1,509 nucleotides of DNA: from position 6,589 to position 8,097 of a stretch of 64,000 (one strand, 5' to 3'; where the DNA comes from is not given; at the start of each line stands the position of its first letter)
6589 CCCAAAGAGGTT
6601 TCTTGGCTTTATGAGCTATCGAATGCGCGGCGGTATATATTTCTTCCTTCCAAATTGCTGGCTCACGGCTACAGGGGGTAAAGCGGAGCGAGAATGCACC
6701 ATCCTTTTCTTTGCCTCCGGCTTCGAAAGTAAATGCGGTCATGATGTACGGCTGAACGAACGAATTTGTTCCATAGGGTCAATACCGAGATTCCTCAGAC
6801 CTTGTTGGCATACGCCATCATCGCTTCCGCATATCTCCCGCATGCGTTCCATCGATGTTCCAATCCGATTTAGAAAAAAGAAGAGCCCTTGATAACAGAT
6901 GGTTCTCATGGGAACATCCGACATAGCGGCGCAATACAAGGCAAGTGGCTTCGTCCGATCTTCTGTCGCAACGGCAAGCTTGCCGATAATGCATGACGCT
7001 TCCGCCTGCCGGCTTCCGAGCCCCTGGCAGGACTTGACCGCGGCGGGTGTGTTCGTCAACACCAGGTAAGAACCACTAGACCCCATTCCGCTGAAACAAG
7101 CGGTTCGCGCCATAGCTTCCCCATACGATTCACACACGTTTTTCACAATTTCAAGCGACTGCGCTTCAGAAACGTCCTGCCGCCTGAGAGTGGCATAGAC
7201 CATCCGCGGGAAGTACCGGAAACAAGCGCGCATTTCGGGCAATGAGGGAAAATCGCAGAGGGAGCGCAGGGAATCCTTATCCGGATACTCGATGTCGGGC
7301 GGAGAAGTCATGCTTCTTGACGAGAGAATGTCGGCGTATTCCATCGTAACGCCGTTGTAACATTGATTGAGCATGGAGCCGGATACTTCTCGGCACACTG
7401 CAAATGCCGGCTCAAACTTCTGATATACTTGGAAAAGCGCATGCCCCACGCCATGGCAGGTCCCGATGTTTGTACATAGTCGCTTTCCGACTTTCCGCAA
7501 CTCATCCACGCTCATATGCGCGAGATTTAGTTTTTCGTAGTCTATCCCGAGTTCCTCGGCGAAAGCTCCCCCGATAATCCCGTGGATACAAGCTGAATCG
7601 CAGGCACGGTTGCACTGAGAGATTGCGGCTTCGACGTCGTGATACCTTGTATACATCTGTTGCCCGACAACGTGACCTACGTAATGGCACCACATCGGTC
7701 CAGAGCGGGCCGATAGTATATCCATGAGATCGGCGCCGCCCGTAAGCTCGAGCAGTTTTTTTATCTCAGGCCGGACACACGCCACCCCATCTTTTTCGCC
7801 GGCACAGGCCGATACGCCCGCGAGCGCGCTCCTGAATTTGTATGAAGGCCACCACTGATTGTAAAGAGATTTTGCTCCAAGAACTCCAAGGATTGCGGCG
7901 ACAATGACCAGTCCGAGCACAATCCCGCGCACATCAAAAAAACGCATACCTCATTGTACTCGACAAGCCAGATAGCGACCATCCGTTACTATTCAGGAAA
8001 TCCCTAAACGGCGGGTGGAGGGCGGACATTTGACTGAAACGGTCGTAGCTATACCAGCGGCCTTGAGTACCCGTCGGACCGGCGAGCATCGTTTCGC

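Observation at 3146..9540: Six-gene translationally coupled operon: GGGDC-repeat membrane protein, two membrane-anchored exoproteins, PP-loop ATPase, two PaaK/CapK-type ligases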

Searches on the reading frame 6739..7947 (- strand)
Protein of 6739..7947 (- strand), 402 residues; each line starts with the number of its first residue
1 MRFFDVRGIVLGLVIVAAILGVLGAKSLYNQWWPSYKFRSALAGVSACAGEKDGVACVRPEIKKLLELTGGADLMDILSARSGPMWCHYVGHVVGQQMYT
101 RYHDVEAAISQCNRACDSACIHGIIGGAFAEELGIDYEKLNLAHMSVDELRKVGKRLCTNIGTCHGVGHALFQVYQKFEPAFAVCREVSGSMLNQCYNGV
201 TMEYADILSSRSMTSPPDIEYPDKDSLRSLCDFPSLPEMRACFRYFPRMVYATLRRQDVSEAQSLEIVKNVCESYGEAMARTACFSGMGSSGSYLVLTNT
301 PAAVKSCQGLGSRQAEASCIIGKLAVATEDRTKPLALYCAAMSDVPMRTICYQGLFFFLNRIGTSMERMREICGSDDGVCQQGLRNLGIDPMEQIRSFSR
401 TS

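Call 3: search_protein_families(library=pfam, proteins=[window:6739-7947:-], max_evalue=0.1)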
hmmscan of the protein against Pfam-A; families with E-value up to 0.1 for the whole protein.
window:6739-7947:- (402 aa): 3 families
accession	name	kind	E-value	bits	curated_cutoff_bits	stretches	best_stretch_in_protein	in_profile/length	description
PF13572.11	DUF4134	-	0.033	14.9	26.5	0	14-32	43-61/93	Domain of unknown function (DUF4134)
PF16690.10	MMACHC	-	0.067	13.2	27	0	86-132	97-143/216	Methylmalonic aciduria and homocystinuria type C family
PF16083.10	Phage_holin_3_3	-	0.099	13.2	28.4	0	11-51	32-71/78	LydA holin phage, holin superfamily III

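Call 4: search_protein_families(library=ncbifam, proteins=[window:6739-7947:-], max_evalue=0.1)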
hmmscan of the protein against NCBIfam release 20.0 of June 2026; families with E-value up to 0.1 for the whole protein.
window:6739-7947:- (402 aa): 0 families

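Call 5: find_encoding_contigs(protein=window:6739-7947:-, flank=10000, max_places=6)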
Protein window:6739-7947:- (402 aa): 1 contig read that carries it; 1 place shown.
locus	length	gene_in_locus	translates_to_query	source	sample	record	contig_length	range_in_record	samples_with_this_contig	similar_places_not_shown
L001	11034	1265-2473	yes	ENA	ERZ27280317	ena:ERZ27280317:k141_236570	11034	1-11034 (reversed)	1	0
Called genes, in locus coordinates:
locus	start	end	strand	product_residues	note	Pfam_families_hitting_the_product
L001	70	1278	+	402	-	-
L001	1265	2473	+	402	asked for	-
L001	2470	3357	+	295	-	-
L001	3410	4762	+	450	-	PF27533:CapK_C (weak)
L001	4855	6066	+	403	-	PF00501:AMP-binding (weak), PF27533:CapK_C (weak)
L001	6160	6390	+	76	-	-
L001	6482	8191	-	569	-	PF01011:PQQ (faint), PF13570:Beta-prop_ACSF4, PF13360:PQQ_2, PF23414:Beta-prop_EML_2 (faint), PF13360:PQQ_2, PF13570:Beta-prop_ACSF4, PF13360:PQQ_2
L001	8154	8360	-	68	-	-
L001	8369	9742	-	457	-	-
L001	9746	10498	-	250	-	PF00881:Nitroreductase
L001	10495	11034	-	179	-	?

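Call 7: find_homologous_proteins(query=window:6739-7947:-, max_evalue=0.001)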
Query window:6739-7947:- (402 aa): 48 proteins with E <= 0.001 among 8000 candidates.
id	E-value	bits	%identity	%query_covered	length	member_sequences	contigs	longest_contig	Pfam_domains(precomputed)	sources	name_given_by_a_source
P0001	1.0e-273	925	100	100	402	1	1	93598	-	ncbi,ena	-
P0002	2.3e-209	713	77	100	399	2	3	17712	-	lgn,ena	-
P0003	2.1e-197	674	73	100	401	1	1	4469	-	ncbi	-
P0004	1.9e-159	549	61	100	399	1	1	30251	-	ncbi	-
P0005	8.8e-130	451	52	97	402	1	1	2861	-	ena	-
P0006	3.2e-126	440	53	89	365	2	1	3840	-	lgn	-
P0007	1.1e-116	408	46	98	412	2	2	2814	-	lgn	-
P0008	1.6e-114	401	46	98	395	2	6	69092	-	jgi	jgi:hypothetical protein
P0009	1.3e-112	395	45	93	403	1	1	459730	-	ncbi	-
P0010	1.5e-112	395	46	98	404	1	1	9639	-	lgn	-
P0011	4.2e-111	390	44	99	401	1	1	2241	-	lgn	-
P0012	9.9e-111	389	44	98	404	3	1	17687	-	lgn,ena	-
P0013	4.3e-105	370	43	97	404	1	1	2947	-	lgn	-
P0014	6.1e-105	370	44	97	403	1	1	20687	-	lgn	-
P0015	9.0e-105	369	45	99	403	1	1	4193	-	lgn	-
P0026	9.8e-95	336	42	97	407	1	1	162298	-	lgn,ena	-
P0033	4.7e-86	307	37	96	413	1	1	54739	-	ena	-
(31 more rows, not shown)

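Call 8: find_encoding_contigs(protein=P0009, flank=10000, max_places=2)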
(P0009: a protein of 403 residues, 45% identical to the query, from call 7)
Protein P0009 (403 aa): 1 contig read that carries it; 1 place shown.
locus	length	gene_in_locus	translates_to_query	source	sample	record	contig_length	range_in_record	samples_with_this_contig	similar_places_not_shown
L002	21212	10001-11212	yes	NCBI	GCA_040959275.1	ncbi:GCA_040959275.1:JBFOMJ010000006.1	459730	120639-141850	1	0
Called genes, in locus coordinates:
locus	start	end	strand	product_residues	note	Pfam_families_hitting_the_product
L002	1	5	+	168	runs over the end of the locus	-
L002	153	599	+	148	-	-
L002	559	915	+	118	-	-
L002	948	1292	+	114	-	-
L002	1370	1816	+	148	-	-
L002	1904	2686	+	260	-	PF01738:DLH, PF00326:Peptidase_S9 (faint)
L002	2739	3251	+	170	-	-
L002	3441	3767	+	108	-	-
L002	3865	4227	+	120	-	PF00338:Ribosomal_S10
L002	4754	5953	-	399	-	-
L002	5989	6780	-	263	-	PF00685:Sulfotransfer_1, PF13469:Sulfotransfer_3, PF17784:Sulfotransfer_4 (weak)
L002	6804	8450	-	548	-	PF14306:PUA_2, PF01747:ATP-sulfurylase, PF01583:APS_kinase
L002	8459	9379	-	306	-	-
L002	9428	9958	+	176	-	-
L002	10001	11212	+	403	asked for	-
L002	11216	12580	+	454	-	PF27533:CapK_C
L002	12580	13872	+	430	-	PF00501:AMP-binding (weak), PF27533:CapK_C (weak)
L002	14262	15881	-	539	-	PF01011:PQQ (faint), PF13360:PQQ_2, PF13570:Beta-prop_ACSF4, PF25293:Beta-prop_EMC1_N (faint), PF07774:EMC1_C (faint), PF13360:PQQ_2, PF13570:Beta-prop_ACSF4, PF13360:PQQ_2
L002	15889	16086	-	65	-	-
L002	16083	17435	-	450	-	-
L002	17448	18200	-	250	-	PF00881:Nitroreductase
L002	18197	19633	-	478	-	PF02624:YcaO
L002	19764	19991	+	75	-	-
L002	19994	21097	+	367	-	-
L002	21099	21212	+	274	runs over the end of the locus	PF07719:TPR_2 (faint), PF13428:TPR_14 (faint), PF13371:TPR_9 (faint), PF13431:TPR_17 (faint), PF00515:TPR_1 (weak), PF13181:TPR_8 (weak), PF13432:TPR_16 (weak), PF14559:TPR_19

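Call 9: find_encoding_contigs(protein=P0026, flank=10000, max_places=2)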
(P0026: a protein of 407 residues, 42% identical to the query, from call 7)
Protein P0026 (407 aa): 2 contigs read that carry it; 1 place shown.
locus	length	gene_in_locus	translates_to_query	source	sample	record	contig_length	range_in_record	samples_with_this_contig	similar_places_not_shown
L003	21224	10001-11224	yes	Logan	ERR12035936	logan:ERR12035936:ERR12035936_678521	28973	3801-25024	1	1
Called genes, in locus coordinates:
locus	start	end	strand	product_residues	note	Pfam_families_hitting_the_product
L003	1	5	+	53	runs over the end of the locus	-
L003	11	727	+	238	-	PF01988:VIT1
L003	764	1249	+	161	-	-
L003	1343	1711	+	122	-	PF00338:Ribosomal_S10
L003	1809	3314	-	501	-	PF00474:SSF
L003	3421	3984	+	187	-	PF13238:AAA_18 (weak), PF13671:AAA_33 (weak)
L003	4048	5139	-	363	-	-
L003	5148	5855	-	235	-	-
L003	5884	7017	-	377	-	-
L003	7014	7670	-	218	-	-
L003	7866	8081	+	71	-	-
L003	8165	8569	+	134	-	-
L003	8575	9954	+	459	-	-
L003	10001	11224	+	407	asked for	-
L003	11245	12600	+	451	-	PF27533:CapK_C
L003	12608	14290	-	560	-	PF00156:Pribosyltran (weak), PF14681:UPRTase (weak), PF01011:PQQ (faint), PF13360:PQQ_2, PF13570:Beta-prop_ACSF4, PF23414:Beta-prop_EML_2 (faint), PF13570:Beta-prop_ACSF4, PF13360:PQQ_2, +1 more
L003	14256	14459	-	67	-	-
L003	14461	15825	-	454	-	-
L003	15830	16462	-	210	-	PF00881:Nitroreductase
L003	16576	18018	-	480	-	PF02624:YcaO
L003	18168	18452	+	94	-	-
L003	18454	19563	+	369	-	-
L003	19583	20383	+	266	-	PF07719:TPR_2 (faint), PF13431:TPR_17 (faint), PF13371:TPR_9 (faint), PF14559:TPR_19 (faint), PF00515:TPR_1 (faint), PF13432:TPR_16 (weak)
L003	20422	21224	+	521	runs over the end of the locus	-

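Call 10: find_encoding_contigs(protein=P0033, flank=10000, max_places=2)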
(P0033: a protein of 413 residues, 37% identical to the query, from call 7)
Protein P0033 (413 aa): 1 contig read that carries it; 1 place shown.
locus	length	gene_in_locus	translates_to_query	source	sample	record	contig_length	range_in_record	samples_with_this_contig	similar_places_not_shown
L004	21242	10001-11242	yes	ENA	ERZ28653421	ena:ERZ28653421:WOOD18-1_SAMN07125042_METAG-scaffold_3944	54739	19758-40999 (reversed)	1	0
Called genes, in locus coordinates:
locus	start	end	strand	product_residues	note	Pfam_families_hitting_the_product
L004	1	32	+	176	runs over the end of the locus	-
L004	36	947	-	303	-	-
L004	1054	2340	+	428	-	PF07690:MFS_1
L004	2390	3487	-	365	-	-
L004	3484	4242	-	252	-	-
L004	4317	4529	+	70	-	-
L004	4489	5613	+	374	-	-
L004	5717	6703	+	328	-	PF03401:TctC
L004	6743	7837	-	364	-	-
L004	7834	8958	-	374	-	-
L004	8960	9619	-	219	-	-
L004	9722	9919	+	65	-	-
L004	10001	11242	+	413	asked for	-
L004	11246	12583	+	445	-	PF27533:CapK_C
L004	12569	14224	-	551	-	PF25293:Beta-prop_EMC1_N (faint), PF01011:PQQ (faint), PF13360:PQQ_2, PF23414:Beta-prop_EML_2 (faint), PF13570:Beta-prop_ACSF4, PF13360:PQQ_2, PF13570:Beta-prop_ACSF4, PF13360:PQQ_2, +1 more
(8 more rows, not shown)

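Call 13: find_related_loci(query=A1, collection=genome_contigs, flank=10000)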
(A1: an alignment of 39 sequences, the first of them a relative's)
Query A1 (402 aa) in genome_contigs; peptide patterns used: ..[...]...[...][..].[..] (x = any residue, [..] = any of these).
34 stretches matched a pattern; 6 encode a relative of the query (tblastn E <= 1e-3); 6 distinct loci.
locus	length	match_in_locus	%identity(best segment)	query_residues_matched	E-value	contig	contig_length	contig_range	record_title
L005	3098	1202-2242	44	35-376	5e-96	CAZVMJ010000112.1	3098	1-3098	MAG TPA_asm: uncultured Candidatus Saccharibacteria bacterium isolate SRP292972_co3_52 genome assembly, contig: NODE_102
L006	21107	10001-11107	40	39-402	2e-87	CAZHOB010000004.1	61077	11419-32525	MAG TPA_asm: uncultured Candidatus Saccharibacteria bacterium isolate SRP193066_co2_91 genome assembly, contig: NODE_162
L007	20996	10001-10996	36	45-376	4e-65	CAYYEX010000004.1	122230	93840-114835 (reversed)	MAG TPA_asm: uncultured Candidatus Saccharibacteria bacterium isolate ERP113451_co1_280 genome assembly, contig: NODE_62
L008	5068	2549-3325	26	87-351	1e-13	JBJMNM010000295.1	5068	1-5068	MAG: Gemmatimonadaceae bacterium isolate H1_18_all_fractions_conc_24_68_16 k255_2897099, whole genome shotgun sequence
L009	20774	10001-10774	25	71-324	2e-11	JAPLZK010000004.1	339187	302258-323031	MAG: Candidatus Uhrbacteria bacterium isolate LacPavin_0818_WC45_MAG_46_11 LacPavin_0818_WC45_scaffold_32488, whole geno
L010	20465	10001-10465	25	57-204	6e-6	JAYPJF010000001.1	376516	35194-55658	MAG: bacterium isolate 139576_S177_rosella_bins.tsv.064 NODE_1_length_376516_cov_9.223168, whole genome shotgun sequence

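Call 17: search_protein_families(library=ncbifam, proteins=[L002:18197-19633:-, L002:17448-18200:-, L002:16083-17435:-, L002:15889-16086:-, L002:14262-15881:-, L002:19994-21097:+, L003:19583-20383:+, L003:20422-21224:+, L002:8459-9379:-, L002:4754-5953:-], max_evalue=0.01)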
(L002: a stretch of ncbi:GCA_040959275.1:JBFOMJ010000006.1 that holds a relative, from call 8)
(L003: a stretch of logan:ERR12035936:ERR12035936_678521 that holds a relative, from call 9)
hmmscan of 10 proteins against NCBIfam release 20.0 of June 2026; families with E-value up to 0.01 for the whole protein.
L002:18197-19633:- (478 aa): 3 families
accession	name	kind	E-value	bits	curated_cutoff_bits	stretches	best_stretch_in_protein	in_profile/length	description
TIGR03604.1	TOMM_cyclo_SagD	subfamily_domain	1.4e-47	162.4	219.25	1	104-478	5-377/377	thiazole/oxazole-forming peptide maturase, SagD family component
TIGR00702.1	TIGR00702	domain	1.8e-15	56.9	75.65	1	104-334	57-270/377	YcaO-type kinase domain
TIGR03266.1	methan_mark_1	equivalog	4.9e-14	52.1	365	1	167-334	108-270/376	YcaO-related McrA-glycine thioamidation protein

L002:17448-18200:- (250 aa): 2 families
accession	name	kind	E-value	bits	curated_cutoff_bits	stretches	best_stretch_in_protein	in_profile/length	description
TIGR03605.1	antibiot_sagB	domain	3.8e-37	127.4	78.4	1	89-235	23-172/173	SagB family peptide dehydrogenase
TIGR04511.1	SagB_rel_DH_2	exception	5.9e-24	84.8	240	1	31-228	152-360/380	putative peptide maturation dehydrogenase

L002:16083-17435:- (450 aa): 0 families

L002:15889-16086:- (65 aa): 0 families

L002:14262-15881:- (539 aa): 19 families
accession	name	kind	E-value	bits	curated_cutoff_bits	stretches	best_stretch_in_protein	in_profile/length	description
TIGR03300.1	assembly_YfgL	equivalog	7.5e-39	133.5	285.2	3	392-503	59-168/377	outer membrane protein assembly factor BamB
NF053615.1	SerThrKinAfsKStmc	equivalog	3e-32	112.2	1300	2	209-461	560-805/809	protein serine/threonine kinase AfsK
NF008351.0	PRK11138.1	equivalog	1.3e-28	99.7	423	3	219-340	116-229/394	outer membrane protein assembly factor BamB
TIGR03075.1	PQQ_enz_alc_DH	subfamily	2e-26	92.7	480.05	3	199-344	49-199/530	PQQ-dependent dehydrogenase, methanol/ethanol family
TIGR04528.1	acido_non_PQQ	subfamily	8.7e-19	67.6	650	3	196-295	31-129/493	acido-empty-quinoprotein group A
TIGR00336.1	pyrE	equivalog_domain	9.5e-18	64.6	106.8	1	33-179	23-172/173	orotate phosphoribosyltransferase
TIGR03074.1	PQQ_membr_DH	subfamily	1.9e-09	36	832.65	0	435-469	208-242/783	membrane-bound PQQ-dependent dehydrogenase, glucose/quinate/shikimate family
NF001729.0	PRK00455.1-3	equivalog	2.4e-08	33.6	245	1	67-179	81-190/231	orotate phosphoribosyltransferase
NF041516.1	PA2928_fam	subfamily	1.8e-06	27.6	70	0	413-502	35-123/376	PA2928 family protein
NF002620.0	PRK02277.1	subfamily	0.0001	22.1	115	1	33-153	54-178/201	orotate phosphoribosyltransferase-like protein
NF040646.1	HPT_Archaea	equivalog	0.00017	21.2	200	1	109-154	107-152/184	hypoxanthine/guanine phosphoribosyltransferase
TIGR01251.1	ribP_PPkin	subfamily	0.00021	20.3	113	1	84-168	175-262/309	ribose-phosphate diphosphokinase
NF006328.0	PRK08558.1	equivalog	0.00023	20.8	184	1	32-160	80-220/238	adenine phosphoribosyltransferase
NF002634.0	PRK02304.1-3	equivalog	0.00066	19.4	170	0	116-167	118-169/182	adenine phosphoribosyltransferase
NF002635.0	PRK02304.1-4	subfamily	0.00073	19.1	146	1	109-155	108-154/188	adenine phosphoribosyltransferase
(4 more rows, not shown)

L002:19994-21097:+ (367 aa): 0 families

L003:19583-20383:+ (266 aa): 9 families
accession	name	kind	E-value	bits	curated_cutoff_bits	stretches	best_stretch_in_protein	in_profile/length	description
TIGR02917.1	PEP_TPR_lipo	equivalog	7.5e-10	37.3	312.2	1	67-213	141-286/899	XrtA/PEP-CTERM system TPR-repeat protein PrsT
NF052415.1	T3SS_chap_SctY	equivalog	3.6e-06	27.4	70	0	156-214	8-66/106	type III secretion apparatus assembly chaperone SctY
TIGR02552.1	LcrH_SycD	equivalog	3.1e-05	23.7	104.8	1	120-215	18-113/136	SycD/LcrH family type III secretion system chaperone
NF040959.1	MamA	equivalog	3.7e-05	23.3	200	1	98-214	50-165/204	magnetosome protein MamA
TIGR04510.1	mod_pep_cyc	subfamily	4.5e-05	22.2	400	1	47-229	399-570/814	putative peptide modification system cyclase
TIGR02521.1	type_IV_pilW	equivalog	0.00028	20.5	154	0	134-214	45-125/234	type IV pilus biogenesis/stability protein PilW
TIGR00990.1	3a0801s09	subfamily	0.0014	17.4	757.25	1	79-205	359-484/615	mitochondrial import receptor subunit TOM70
TIGR02795.1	tol_pal_ybgF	equivalog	0.0016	19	90.1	0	157-222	5-66/119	tol-pal system protein YbgF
NF008520.0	PRK11447.1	equivalog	0.0026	15.6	858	1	66-217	366-524/1157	cellulose synthase complex outer membrane protein BcsC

L003:20422-21224:+ (267 aa): 0 families

L002:8459-9379:- (306 aa): 0 families

L002:4754-5953:- (399 aa): 0 families

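Call 18: search_protein_families(library=pfam, proteins=[L002:18197-19633:-, L002:17448-18200:-, L002:16083-17435:-, L002:15889-16086:-, L002:14262-15881:-, L002:19994-21097:+, L003:19583-20383:+, L003:20422-21224:+, L002:8459-9379:-, L002:4754-5953:-], max_evalue=0.01)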
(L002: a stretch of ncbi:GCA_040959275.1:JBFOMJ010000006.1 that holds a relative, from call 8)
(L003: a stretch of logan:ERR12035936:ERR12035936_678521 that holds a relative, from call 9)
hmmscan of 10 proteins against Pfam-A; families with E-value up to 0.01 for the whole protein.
L002:18197-19633:- (478 aa): 1 family
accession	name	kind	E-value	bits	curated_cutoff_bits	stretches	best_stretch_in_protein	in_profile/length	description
PF02624.21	YcaO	-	3.8e-39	135.3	25.7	1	104-415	6-305/325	YcaO cyclodehydratase, ATP-ad Mg2+-binding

L002:17448-18200:- (250 aa): 1 family
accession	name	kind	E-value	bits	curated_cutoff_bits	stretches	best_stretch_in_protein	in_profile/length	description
PF00881.29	Nitroreductase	-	1.3e-14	55.2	23.5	1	68-228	9-159/167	Nitroreductase family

L002:16083-17435:- (450 aa): 0 families

L002:15889-16086:- (65 aa): 0 families

L002:14262-15881:- (539 aa): 9 families
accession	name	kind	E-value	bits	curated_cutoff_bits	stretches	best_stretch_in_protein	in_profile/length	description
PF13570.13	Beta-prop_ACSF4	-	6.5e-54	184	133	2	325-515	70-261/329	Beta-alanine-activating enzyme, beta-propeller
PF13360.13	PQQ_2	-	3.6e-41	141.8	27.6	3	192-297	8-102/233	Outer membrane protein assembly factor BamB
PF01011.28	PQQ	-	2.8e-19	69.7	26.7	3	245-315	29-104/595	Glucose/ethanol/alcohol dehydrogenase, beta-propeller domain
PF24796.1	WDR55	-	0.00017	21.2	200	0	328-418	77-167/296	WDR55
PF25293.1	Beta-prop_EMC1_N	-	0.0002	21.6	34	0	328-429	43-148/219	EMC1 N-terminal beta-propeller domain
PF24390.1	PRTase-CE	-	0.00025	21.5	27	1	114-175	103-159/253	PRTase-CE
PF23414.1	Beta-prop_EML_2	-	0.00032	20.6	90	0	274-421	16-157/266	Echinoderm microtubule-associated protein second beta-propeller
PF24807.1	WD40_CDC20-Fz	-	0.00056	19.7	200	0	441-538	21-121/292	CDC20/Fizzy WD40 domain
PF21959.2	DUF6923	-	0.0075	16.5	27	0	438-507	95-168/234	Repeat of unknown function (DUF6923)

L002:19994-21097:+ (367 aa): 0 families

L003:19583-20383:+ (266 aa): 9 families
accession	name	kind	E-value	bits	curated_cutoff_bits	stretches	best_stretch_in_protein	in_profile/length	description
PF07719.23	TPR_2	-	2.7e-10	40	27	0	120-153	1-34/34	Tetratricopeptide repeat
PF14559.12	TPR_19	-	2.3e-08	34.7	25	2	134-188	5-59/68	Tetratricopeptide repeat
PF13432.12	TPR_16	-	1.4e-06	29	32.7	1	125-188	2-65/65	Tetratricopeptide repeat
PF13431.12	TPR_17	-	1.6e-06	28.4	24.4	0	143-173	2-32/34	Tetratricopeptide repeat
PF13371.12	TPR_9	-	2.4e-06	27.9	35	0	165-212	6-53/73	Tetratricopeptide repeat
PF00515.34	TPR_1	-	1e-05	25.6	27.8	0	120-153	1-34/34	Tetratricopeptide repeat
PF13428.12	TPR_14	-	3.7e-05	24.4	23.5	0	161-191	8-38/44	Tetratricopeptide repeat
PF13424.12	TPR_12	-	0.002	18.7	30.1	0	108-143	32-68/77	Tetratricopeptide repeat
PF13429.12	TPR_15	-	0.002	18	26.2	1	118-230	144-254/280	Tetratricopeptide repeat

L003:20422-21224:+ (267 aa): 1 family
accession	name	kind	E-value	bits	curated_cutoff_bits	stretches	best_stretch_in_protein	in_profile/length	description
PF19202.5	DUF5874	-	0.0072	17.1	27.1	0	76-109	6-41/74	Family of unknown function (DUF5874)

L002:8459-9379:- (306 aa): 0 families

L002:4754-5953:- (399 aa): 0 families
